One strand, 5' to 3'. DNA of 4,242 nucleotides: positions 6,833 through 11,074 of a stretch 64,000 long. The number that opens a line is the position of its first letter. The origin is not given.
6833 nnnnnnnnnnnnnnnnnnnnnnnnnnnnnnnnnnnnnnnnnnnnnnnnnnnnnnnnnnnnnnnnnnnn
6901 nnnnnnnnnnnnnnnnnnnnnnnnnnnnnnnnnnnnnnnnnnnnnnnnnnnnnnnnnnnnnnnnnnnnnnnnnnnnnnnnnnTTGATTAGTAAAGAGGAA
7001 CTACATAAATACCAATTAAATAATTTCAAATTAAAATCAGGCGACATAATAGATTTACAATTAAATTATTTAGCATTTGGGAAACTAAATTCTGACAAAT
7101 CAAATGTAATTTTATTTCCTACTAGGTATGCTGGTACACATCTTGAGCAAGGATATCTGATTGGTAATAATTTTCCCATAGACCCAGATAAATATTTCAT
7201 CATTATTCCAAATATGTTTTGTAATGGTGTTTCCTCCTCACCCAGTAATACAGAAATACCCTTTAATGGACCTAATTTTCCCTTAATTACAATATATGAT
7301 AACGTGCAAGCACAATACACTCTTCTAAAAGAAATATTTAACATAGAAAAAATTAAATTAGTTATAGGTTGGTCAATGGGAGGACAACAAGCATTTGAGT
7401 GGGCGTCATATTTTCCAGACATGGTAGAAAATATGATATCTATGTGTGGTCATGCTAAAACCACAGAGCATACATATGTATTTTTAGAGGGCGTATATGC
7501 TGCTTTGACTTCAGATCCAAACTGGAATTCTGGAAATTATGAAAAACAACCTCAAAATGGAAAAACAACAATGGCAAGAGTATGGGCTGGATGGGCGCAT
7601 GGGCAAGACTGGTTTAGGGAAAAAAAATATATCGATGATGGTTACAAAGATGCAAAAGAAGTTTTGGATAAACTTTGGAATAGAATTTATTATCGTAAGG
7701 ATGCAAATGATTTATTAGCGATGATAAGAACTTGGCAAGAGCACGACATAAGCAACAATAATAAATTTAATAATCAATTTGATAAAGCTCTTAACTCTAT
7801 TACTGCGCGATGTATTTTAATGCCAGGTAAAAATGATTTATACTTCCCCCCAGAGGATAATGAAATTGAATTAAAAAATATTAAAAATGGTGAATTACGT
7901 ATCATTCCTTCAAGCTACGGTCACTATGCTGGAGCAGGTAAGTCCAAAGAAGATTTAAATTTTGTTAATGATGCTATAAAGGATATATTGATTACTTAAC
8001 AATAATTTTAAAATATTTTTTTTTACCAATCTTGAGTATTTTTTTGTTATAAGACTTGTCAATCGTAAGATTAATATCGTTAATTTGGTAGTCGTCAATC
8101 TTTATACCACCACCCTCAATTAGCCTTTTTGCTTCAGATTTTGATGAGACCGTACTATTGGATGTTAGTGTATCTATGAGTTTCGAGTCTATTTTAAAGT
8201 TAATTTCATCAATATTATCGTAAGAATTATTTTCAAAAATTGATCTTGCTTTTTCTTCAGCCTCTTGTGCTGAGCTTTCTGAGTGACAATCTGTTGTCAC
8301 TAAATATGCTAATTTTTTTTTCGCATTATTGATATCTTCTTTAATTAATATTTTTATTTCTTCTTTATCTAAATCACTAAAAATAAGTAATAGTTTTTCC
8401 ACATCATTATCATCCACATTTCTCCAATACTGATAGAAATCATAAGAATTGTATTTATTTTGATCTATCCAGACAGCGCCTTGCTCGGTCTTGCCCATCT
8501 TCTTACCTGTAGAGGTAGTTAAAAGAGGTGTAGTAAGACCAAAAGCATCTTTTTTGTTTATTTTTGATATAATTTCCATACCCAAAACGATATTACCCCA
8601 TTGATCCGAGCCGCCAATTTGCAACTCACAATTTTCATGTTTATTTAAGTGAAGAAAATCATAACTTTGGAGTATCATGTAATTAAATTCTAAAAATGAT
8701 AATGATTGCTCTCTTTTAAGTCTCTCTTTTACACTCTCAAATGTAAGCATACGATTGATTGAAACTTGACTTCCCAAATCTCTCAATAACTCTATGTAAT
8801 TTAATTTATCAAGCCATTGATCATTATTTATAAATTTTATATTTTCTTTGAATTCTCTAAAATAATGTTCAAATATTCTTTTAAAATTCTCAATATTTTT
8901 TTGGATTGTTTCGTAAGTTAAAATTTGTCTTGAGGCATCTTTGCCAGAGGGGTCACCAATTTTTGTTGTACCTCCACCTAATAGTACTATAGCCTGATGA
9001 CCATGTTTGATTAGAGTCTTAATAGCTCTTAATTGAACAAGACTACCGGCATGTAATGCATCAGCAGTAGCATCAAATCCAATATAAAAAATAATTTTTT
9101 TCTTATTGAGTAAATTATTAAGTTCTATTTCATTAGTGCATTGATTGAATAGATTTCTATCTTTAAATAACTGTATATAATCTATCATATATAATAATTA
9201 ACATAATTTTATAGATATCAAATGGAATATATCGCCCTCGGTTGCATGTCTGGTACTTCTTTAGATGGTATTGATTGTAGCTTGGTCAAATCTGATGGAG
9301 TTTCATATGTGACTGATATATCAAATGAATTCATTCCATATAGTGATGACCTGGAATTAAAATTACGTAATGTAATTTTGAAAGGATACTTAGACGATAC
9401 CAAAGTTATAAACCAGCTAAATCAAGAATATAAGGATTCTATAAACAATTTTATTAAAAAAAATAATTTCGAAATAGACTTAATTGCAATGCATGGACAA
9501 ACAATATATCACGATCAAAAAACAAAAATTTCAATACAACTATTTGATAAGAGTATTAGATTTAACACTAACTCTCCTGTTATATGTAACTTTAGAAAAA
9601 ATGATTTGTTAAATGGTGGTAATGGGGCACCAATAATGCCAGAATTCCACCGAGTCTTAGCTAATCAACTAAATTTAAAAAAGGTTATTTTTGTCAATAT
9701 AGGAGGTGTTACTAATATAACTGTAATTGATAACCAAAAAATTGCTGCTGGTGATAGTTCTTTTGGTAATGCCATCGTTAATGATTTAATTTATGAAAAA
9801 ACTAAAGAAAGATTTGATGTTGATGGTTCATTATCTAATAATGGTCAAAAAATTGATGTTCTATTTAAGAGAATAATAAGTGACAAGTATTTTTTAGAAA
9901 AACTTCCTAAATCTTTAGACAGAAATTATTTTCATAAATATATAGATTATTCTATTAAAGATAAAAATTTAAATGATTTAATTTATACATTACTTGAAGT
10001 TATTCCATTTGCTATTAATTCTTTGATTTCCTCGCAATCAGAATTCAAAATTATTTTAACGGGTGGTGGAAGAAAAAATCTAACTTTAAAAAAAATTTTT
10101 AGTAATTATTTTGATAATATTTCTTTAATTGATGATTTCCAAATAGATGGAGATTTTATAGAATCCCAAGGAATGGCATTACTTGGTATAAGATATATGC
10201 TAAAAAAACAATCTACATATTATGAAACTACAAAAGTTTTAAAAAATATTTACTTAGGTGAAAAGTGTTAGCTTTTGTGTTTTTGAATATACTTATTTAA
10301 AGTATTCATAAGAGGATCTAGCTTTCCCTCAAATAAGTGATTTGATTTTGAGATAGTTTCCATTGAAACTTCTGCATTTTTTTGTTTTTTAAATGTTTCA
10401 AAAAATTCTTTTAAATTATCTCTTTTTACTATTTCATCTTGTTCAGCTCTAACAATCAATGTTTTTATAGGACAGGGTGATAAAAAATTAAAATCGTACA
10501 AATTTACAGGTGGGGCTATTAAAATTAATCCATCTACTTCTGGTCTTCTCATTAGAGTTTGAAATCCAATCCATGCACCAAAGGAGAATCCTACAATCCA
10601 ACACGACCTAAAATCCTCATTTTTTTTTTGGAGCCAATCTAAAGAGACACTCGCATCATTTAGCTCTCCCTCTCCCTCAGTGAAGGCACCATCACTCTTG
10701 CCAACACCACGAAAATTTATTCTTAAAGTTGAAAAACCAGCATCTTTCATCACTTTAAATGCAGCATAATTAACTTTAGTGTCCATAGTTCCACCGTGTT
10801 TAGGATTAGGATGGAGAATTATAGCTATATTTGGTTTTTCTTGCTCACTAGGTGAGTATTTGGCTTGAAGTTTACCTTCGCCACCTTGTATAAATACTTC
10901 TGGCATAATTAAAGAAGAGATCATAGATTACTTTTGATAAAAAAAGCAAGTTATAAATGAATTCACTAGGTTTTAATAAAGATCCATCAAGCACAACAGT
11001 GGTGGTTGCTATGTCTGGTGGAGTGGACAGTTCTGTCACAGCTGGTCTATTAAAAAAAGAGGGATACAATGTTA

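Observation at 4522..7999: Candidate undescribed amine-glutamylation module: GATase-like hydrolase, atypical GS ligase and MetX-like hydrolase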

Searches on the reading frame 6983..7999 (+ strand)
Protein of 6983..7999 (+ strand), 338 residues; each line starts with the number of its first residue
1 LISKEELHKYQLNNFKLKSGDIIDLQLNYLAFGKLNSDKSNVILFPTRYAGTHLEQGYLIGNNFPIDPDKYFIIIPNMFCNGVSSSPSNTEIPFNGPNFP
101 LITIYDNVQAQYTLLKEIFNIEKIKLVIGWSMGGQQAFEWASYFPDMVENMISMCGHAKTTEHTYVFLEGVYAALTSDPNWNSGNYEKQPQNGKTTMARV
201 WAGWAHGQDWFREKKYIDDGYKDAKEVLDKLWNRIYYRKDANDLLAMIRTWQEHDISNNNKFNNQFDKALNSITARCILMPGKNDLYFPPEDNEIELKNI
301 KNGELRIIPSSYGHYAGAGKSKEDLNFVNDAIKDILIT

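Call 4: search_protein_families(library=pfam, proteins=[window:6983-7999:+])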
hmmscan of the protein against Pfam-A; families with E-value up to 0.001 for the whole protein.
window:6983-7999:+ (338 aa): 2 families
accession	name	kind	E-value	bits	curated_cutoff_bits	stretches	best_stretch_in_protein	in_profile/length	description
PF00561.26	Abhydrolase_1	-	2.4e-16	60.6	25.8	1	43-316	4-240/245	alpha/beta hydrolase fold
PF00756.26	Esterase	-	0.00075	19.8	22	1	115-214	106-175/251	Putative esterase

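Call 5: search_protein_families(library=ncbifam, proteins=[window:6983-7999:+])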
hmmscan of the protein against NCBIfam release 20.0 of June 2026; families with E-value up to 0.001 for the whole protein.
window:6983-7999:+ (338 aa): 11 families
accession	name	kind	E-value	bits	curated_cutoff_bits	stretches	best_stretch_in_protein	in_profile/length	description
NF005757.0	PRK07581.1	subfamily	1.9e-127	424.8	332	1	6-336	6-337/339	hypothetical protein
TIGR01392.2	MetX_acetyl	equivalog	1.7e-43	149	500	1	13-316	3-334/351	homoserine O-acetyltransferase MetX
NF005262.1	PRK06765.1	equivalog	1.2e-41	142.9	450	1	8-318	5-351/366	E22 family MetX-like putative esterase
NF001209.0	PRK00175.1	equivalog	7e-40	137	331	1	10-316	18-356/381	homoserine O-acetyltransferase MetX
NF005071.0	PRK06489.1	equivalog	3.4e-38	131.7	305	1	9-312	34-333/362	hypothetical protein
NF047917.1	MetX_acetyl_MTB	exception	2e-31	109.4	475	1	7-315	7-342/361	homoserine O-acetyltransferase MetX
NF047916.1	MetX_succinyl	exception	1.9e-26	92.9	560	1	14-294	15-324/370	homoserine O-succinyltransferase MetX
NF047915.1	homoser_Ac_Staph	exception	3.7e-05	23.2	500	1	9-169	7-168/320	homoserine O-acetyltransferase MetX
TIGR03343.1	biphenyl_bphD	equivalog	7.4e-05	22.1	462.15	0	116-155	95-133/282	2-hydroxy-6-oxo-6-phenylhexa-2,4-dienoate hydrolase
NF050089.1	i_nPHAscl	equivalog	7.4e-05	22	300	0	119-155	81-116/288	intracellular short-chain-length polyhydroxyalkanoate depolymerase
NF045632.1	hydroxlase_HsaD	equivalog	0.00072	18.6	400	0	114-155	97-136/290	4,5:9,10-diseco-3-hydroxy-5,9,17-trioxoandrosta-1(10),2-diene-4-oate hydrolase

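Call 12: search_solved_structures(query=window:6983-7999:+, max_evalue=0.00001)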
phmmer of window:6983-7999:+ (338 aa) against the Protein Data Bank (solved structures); distinct sequences matched with E-value up to 0.00001: 16.
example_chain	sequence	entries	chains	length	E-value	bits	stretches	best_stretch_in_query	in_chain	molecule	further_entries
5e4y_A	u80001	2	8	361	4.2e-55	190.4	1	28-326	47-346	Homoserine O-acetyltransferase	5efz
5d6o_A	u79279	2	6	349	3.8e-51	177.4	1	13-321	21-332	Homoserine O-acetyltransferase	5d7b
2pl5_A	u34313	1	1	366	5.5e-23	84.8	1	17-307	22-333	Homoserine O-acetyltransferase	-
5jkf_A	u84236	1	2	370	5.5e-23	84.8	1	14-291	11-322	Esterase E22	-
5jkj_A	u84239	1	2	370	7.1e-23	84.4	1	14-291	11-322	Esterase E22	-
3i1i_A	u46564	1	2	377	8.7e-23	84.1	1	8-318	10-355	Homoserine O-acetyltransferase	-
2b61_A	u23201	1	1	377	4.9e-22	81.7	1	20-316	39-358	Homoserine O-acetyltransferase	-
2vat_A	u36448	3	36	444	1.3e-16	63.8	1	12-199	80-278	ACETYL-COA--DEACETYLCEPHALOSPORIN C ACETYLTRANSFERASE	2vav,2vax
6pux_A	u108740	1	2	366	1e-14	57.6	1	13-191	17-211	Homoserine O-acetyltransferase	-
7ryt_A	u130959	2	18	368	1e-14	57.6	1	13-191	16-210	Homoserine O-acetyltransferase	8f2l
5w8p_A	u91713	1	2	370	1.5e-13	53.7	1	15-314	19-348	Homoserine O-acetyltransferase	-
3vvm_A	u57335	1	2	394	7.1e-12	48.2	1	19-292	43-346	Homoserine O-acetyltransferase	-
6iog_A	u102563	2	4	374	8.5e-12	48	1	59-206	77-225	Homoserine O-acetyltransferase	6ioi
6ioh_A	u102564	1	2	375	8.6e-12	48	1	59-206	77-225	Homoserine O-acetyltransferase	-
3vvl_A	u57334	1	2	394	1.4e-11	47.3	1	19-292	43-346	Homoserine O-acetyltransferase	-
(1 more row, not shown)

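Call 69: find_homologous_proteins(query=window:6983-7999:+)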
Query window:6983-7999:+ (338 aa): 6540 proteins with E <= 0.001 among 8000 candidates; the best 120 are listed.
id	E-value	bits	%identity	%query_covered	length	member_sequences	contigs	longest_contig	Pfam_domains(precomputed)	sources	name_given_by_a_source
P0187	6.1e-231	784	99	100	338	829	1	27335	PF00561.27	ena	-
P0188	1.2e-225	766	97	100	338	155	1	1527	PF00561.27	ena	-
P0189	2.2e-185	634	79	99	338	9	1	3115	PF00561.27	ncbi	-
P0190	1.5e-183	628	77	99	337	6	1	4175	PF00561.27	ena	-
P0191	8.4e-182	622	77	99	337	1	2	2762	PF00561.27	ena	-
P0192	9.6e-181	618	77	99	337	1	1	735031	PF00561.27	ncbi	-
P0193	1.2e-180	618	77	99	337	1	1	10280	PF00561.27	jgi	-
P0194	1.4e-180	618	77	99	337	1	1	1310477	PF00561.27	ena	-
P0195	1.6e-180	618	77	99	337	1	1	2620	PF00561.27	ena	-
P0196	2.0e-180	617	77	99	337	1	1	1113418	PF00561.27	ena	-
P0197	3.1e-180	617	78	98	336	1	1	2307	PF00561.27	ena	-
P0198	4.1e-180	616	77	99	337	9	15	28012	PF00561.27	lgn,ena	-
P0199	6.5e-180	616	78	98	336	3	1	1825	PF00561.27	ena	-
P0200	6.8e-180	616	77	99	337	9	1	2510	PF00561.27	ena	-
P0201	3.5e-179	613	76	99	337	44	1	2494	PF00561.27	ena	-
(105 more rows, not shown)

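Call 73: find_encoding_contigs(protein=P0194, flank=10000, max_places=1)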
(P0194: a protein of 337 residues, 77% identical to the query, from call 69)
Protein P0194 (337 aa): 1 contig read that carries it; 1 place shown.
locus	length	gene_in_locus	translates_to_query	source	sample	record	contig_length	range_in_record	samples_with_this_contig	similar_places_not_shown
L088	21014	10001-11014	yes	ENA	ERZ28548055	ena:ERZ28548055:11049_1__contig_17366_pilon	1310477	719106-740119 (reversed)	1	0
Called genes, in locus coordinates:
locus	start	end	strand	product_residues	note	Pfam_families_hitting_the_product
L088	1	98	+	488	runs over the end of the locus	PF00120:Gln-synt_C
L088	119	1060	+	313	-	PF13522:GATase_6, PF13537:GATase_7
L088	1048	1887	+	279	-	PF01493:GXGXG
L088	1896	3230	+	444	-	PF01645:Glu_synthase, PF01070:FMN_dh, PF03060:NMO (weak)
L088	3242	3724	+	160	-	-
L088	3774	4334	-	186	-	-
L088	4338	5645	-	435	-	PF03951:Gln-synt_N (faint), PF00120:Gln-synt_C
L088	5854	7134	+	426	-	PF00909:Ammonium_transp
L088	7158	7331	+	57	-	-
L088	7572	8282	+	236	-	PF00117:GATase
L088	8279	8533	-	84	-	-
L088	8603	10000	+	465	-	PF00120:Gln-synt_C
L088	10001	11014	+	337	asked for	PF00561:Abhydrolase_1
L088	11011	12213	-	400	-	PF00579:tRNA-synt_1b, PF01479:S4 (faint), PF22421:SYY_C-terminal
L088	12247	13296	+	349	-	PF03702:AnmK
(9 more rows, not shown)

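Call 75: predict_structure(alignment_id=A2)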
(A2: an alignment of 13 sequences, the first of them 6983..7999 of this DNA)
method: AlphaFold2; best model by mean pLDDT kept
length: 338 residues; sequences in the alignment: 13
mean_pLDDT: 77.7   pTM: 0.82
mean pLDDT of the five models: 77.7, 76.0, 72.2, 70.6, 70.5
residues with pLDDT >= 90: 96; 70-90: 138; 50-70: 88; < 50: 16
segments of 3 or more residues with pLDDT < 50: 1-3, 50-52, 80-83, 237-239
pLDDT, mean of each block of 10 residues (from residue 1): 66 88 82 90 75 62 87 76 53 70 88 92 84 87 95 88 80 71 63 53 57 72 71 53 76 90 96 94 79 93 89 57 83 84
secondary structure, 60 per line:
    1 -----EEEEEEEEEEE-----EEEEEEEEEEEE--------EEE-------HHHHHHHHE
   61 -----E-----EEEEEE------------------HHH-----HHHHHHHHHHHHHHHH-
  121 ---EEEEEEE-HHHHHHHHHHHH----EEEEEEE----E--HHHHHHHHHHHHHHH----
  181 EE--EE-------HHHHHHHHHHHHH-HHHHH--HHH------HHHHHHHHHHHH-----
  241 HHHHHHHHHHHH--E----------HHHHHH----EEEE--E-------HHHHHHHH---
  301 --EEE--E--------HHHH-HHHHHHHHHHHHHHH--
elements in order: E6-16 E22-33 E42-44 H52-59 E72-77 H104-119 E124-130 H132-143 E148-154 H162-176 H194-206 H208-212 H224-235 H241-252 H266-271 E276-279 H290-297 E303-305 H317-320 H322-336

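Call 78: fold_search(model_id=the predicted structure, library=pdb)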
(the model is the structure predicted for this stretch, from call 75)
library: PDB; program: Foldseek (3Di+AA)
matches with E <= 10: 1635; with E <= 0.001: 1349
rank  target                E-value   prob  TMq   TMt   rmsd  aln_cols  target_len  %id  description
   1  5efz_D                2.3e-28  1.00  0.90  0.88   2.3       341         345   32  Monoclinic structure of the acetyl esterase MekB (released 2015-12-16)
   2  5efz_A                4.2e-28  1.00  0.90  0.88   2.4       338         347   33  Monoclinic structure of the acetyl esterase MekB (released 2015-12-16)
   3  5e4y_A                4.7e-28  1.00  0.91  0.89   2.3       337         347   34  Orthorhombic structure of the acetyl esterase MekB (released 2015-12-16)
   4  5efz_B                9.3e-28  1.00  0.90  0.88   2.4       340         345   33  Monoclinic structure of the acetyl esterase MekB (released 2015-12-16)
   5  5e4y_B                1.0e-27  1.00  0.90  0.88   2.6       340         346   33  Orthorhombic structure of the acetyl esterase MekB (released 2015-12-16)
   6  5d6o_A                1.9e-27  1.00  0.90  0.87   2.5       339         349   31  Orthorhombic Crystal Structure of an acetylester hydrolase from Corynebacterium glutamicum (released 2015-12-09)
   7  5efz_C                2.5e-27  1.00  0.90  0.89   2.4       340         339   33  Monoclinic structure of the acetyl esterase MekB (released 2015-12-16)
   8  5jkj_B                1.5e-24  1.00  0.85  0.78   2.9       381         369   25  Crystal structure of esterase E22 L374D mutant (released 2017-04-26)
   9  5jkj_A                4.7e-24  1.00  0.85  0.78   2.9       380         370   25  Crystal structure of esterase E22 L374D mutant (released 2017-04-26)
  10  5jkf_B                4.5e-23  1.00  0.85  0.78   3.8       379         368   25  Crystal structure of esterase E22 (released 2017-04-26)
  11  3i1i_B                9.4e-23  1.00  0.86  0.79   4.0       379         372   23  X-ray crystal structure of homoserine O-acetyltransferase from Bacillus anthracis (released 2009-07-07)
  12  5jkf_A                1.0e-22  1.00  0.86  0.79   2.8       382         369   25  Crystal structure of esterase E22 (released 2017-04-26)
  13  2vat_J                1.7e-22  1.00  0.84  0.82   3.3       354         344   22  Crystal structure of deacetylcephalosporin C acetyltransferase in complex with coenzyme A (released 2008-09-23)
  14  2vat_L                5.0e-22  1.00  0.84  0.83   3.3       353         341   22  Crystal structure of deacetylcephalosporin C acetyltransferase in complex with coenzyme A (released 2008-09-23)
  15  2vat_E                5.0e-22  1.00  0.84  0.82   3.3       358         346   22  Crystal structure of deacetylcephalosporin C acetyltransferase in complex with coenzyme A (released 2008-09-23)
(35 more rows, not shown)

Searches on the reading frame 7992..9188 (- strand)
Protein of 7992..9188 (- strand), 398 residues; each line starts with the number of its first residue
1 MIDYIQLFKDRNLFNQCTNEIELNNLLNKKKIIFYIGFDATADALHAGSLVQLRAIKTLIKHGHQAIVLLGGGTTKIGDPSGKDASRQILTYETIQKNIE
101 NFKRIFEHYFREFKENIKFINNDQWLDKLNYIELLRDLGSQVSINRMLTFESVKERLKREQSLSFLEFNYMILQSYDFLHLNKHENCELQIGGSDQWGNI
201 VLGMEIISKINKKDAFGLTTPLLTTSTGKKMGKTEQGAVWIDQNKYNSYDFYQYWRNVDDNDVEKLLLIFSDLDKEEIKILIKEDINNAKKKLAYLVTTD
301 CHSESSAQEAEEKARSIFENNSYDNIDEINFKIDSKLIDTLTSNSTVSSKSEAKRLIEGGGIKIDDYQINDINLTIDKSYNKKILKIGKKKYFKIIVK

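Call 4: search_protein_families(library=pfam, proteins=[window:7992-9188:-])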
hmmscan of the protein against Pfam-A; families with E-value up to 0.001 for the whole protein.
window:7992-9188:- (398 aa): 4 families
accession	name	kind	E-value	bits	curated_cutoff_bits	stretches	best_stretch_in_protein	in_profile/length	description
PF00579.31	tRNA-synt_1b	-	6.8e-75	252.5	21.1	1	29-319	3-292/292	tRNA synthetases class I (W and Y)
PF22421.1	SYY_C-terminal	-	1.9e-08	34.5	27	1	325-394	8-82/83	Tyrosine--tRNA ligase SYY-like C-terminal domain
PF01479.30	S4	-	8.7e-05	22.6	22.8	0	347-371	13-37/48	S4 domain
PF01133.22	ER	-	0.00054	20.5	25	0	81-157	10-85/98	Enhancer of rudimentary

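Call 5: search_protein_families(library=ncbifam, proteins=[window:7992-9188:-])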
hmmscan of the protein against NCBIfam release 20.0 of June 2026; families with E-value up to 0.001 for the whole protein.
window:7992-9188:- (398 aa): 2 families
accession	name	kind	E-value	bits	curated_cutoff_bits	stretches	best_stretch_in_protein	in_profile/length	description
TIGR00234.1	tyrS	equivalog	1.9e-112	376.3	113.8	1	3-397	5-405/406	tyrosine--tRNA ligase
NF006330.0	PRK08560.1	equivalog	1.6e-16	60.3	220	1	21-242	21-235/342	tyrosine--tRNA ligase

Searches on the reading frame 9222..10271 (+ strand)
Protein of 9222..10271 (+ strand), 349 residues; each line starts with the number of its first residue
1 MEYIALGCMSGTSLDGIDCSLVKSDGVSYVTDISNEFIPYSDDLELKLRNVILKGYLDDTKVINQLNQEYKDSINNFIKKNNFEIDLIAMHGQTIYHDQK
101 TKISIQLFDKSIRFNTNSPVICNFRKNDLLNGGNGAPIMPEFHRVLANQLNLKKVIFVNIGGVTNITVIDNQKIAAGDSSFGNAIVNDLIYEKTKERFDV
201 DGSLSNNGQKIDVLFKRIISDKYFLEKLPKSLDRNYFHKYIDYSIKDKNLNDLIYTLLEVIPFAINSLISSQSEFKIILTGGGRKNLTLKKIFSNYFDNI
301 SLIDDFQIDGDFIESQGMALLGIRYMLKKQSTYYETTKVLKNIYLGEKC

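Call 4: search_protein_families(library=pfam, proteins=[window:9222-10271:+])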
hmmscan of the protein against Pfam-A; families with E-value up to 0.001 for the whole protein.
window:9222-10271:+ (349 aa): 1 family
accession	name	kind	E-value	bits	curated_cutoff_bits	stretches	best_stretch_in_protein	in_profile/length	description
PF03702.20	AnmK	-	5.8e-52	177.4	24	1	6-346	4-362/367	Anhydro-N-acetylmuramic acid kinase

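Call 5: search_protein_families(library=ncbifam, proteins=[window:9222-10271:+])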
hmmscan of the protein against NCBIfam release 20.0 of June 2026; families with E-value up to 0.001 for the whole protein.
window:9222-10271:+ (349 aa): 14 families
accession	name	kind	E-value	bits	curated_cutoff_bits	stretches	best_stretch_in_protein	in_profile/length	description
NF007141.0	PRK09585.1-5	equivalog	1.7e-74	250.9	352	1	4-343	5-359/370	anhydro-N-acetylmuramic acid kinase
NF007148.0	PRK09585.3-2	equivalog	1.9e-59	201.3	387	1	3-347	9-381/386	anhydro-N-acetylmuramic acid kinase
NF007139.0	PRK09585.1-3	equivalog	1.5e-56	192.1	367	1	5-347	6-366/370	anhydro-N-acetylmuramic acid kinase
NF007142.0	PRK09585.2-1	equivalog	5.7e-46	157.2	435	1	5-346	6-377/384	anhydro-N-acetylmuramic acid kinase AnmK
NF007144.0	PRK09585.2-3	equivalog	2.1e-44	152.2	436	1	1-326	4-333/358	anhydro-N-acetylmuramic acid kinase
NF007138.0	PRK09585.1-1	equivalog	1e-41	143.3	588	1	6-330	7-346/370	anhydro-N-acetylmuramic acid kinase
NF007146.0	PRK09585.2-6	equivalog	3.9e-41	141.1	440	1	6-323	4-340/391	anhydro-N-acetylmuramic acid kinase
NF007143.0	PRK09585.2-2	equivalog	1.4e-35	122.8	533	1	5-347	3-377/382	anhydro-N-acetylmuramic acid kinase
NF007151.0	PRK09585.3-6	equivalog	2.6e-35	121.9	599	1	4-331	14-377/396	anhydro-N-acetylmuramic acid kinase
NF007149.0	PRK09585.3-4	equivalog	9.4e-32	110.3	616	1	6-346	20-393/399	anhydro-N-acetylmuramic acid kinase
NF007145.0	PRK09585.2-5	equivalog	3.1e-27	95.9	514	1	5-347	3-374/379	anhydro-N-acetylmuramic acid kinase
NF007140.0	PRK09585.1-4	equivalog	2.3e-25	89.5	605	1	4-244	15-264/382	anhydro-N-acetylmuramic acid kinase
NF007150.0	PRK09585.3-5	equivalog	3.2e-23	82.3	585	1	5-290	5-318/393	anhydro-N-acetylmuramic acid kinase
NF007147.0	PRK09585.3-1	equivalog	1.2e-17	64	822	1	5-336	3-349/393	anhydro-N-acetylmuramic acid kinase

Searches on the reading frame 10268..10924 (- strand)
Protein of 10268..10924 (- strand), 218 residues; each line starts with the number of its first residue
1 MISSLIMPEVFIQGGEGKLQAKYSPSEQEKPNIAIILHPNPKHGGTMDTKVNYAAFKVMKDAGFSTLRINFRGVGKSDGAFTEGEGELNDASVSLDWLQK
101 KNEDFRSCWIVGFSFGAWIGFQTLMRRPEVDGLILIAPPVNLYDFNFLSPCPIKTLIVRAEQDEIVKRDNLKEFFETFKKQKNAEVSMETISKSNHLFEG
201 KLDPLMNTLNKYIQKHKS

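Call 4: search_protein_families(library=pfam, proteins=[window:10268-10924:-])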
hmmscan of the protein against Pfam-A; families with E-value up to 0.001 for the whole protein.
window:10268-10924:- (218 aa): 5 families
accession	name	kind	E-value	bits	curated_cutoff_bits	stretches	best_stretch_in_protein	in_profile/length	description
PF12146.15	Hydrolase_4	-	1.2e-11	44.9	27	1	43-142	11-113/239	Serine aminopeptidase, S33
PF02129.25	Peptidase_S15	-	1.7e-10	41.5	23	1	23-144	10-134/262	X-Pro dipeptidyl-peptidase (S15 family)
PF00561.26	Abhydrolase_1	-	6.5e-10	39.5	25.8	1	43-139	7-105/245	alpha/beta hydrolase fold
PF01738.24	DLH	-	2e-05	24.7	21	1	88-201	78-191/217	Dienelactone hydrolase family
PF00326.27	Peptidase_S9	-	6.1e-05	23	22.6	0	55-130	6-88/213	Prolyl oligopeptidase family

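Call 5: search_protein_families(library=ncbifam, proteins=[window:10268-10924:-])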
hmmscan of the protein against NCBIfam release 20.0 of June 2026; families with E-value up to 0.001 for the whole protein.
window:10268-10924:- (218 aa): 5 families
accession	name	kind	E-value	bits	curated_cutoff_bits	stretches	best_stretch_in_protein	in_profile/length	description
NF058544.1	IVPilMotSglTMyx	equivalog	2.3e-17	63.5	300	1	29-175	30-172/210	type IV pili motility protein SglT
TIGR03101.1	hydr2_PEP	hypoth_equivalog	4.3e-06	26.4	202.75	1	10-141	3-135/266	hydrolase 2, exosortase A system-associated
NF041096.1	esterase_EstD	equivalog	6.3e-06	25.5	600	1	81-149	217-284/421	esterase EstD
TIGR03100.1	hydr1_PEP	hypoth_equivalog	2.8e-05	23.5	168.45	1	45-140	41-134/274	hydrolase 1, exosortase A system-associated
NF047920.1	lactonase_UilS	equivalog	0.00013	21.8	400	0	44-133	34-125/285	UilS family quorum-quenching N-acyl-homoserine lactonase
